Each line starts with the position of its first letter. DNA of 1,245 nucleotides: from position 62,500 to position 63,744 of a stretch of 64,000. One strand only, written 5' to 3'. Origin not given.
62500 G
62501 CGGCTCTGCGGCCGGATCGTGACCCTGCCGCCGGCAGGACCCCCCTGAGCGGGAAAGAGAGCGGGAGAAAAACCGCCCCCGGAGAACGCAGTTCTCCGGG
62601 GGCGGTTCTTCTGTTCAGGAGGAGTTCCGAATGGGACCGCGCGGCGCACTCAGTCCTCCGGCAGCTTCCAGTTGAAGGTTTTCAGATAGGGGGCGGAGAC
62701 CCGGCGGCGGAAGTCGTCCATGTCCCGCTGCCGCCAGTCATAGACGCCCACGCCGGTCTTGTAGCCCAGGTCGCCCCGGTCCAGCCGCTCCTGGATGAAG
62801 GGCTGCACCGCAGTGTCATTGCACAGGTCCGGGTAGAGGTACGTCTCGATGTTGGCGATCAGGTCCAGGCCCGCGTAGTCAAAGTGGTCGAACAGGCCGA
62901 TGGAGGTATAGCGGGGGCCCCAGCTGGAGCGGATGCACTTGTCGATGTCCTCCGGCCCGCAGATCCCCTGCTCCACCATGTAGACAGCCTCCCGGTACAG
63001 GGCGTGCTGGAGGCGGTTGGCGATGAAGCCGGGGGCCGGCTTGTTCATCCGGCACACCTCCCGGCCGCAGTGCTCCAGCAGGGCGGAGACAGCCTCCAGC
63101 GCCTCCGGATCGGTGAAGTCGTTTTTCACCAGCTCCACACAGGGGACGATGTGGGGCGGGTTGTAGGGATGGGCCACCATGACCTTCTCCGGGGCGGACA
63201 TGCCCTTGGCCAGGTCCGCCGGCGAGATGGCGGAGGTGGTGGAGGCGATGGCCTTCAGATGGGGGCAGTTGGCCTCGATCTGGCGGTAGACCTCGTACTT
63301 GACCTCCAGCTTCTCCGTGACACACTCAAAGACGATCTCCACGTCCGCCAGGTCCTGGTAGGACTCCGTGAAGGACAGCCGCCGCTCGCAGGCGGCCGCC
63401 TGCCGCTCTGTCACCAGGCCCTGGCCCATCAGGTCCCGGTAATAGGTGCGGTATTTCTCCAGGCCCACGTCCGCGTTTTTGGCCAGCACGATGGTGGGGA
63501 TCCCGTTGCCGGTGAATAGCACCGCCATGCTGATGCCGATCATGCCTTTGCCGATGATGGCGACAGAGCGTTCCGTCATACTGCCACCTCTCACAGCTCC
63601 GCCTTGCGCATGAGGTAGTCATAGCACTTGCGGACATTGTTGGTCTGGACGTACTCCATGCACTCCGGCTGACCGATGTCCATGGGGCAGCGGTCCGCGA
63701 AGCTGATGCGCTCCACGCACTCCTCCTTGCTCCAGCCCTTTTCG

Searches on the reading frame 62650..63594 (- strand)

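Call 41: search_protein_families(library=pfam, max_evalue=0.00001, proteins=[window:62650-63594:-])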
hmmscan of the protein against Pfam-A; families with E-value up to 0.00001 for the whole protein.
window:62650-63594:- (314 aa): 2 families
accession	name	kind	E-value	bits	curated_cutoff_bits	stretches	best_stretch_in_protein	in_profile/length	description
PF02737.24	3HCDH_N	-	3.2e-39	135.1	22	1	10-184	1-178/180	3-hydroxyacyl-CoA dehydrogenase, NAD binding domain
PF00725.27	3HCDH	-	1.7e-18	67.3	22.1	1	189-287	1-97/97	3-hydroxyacyl-CoA dehydrogenase, C-terminal domain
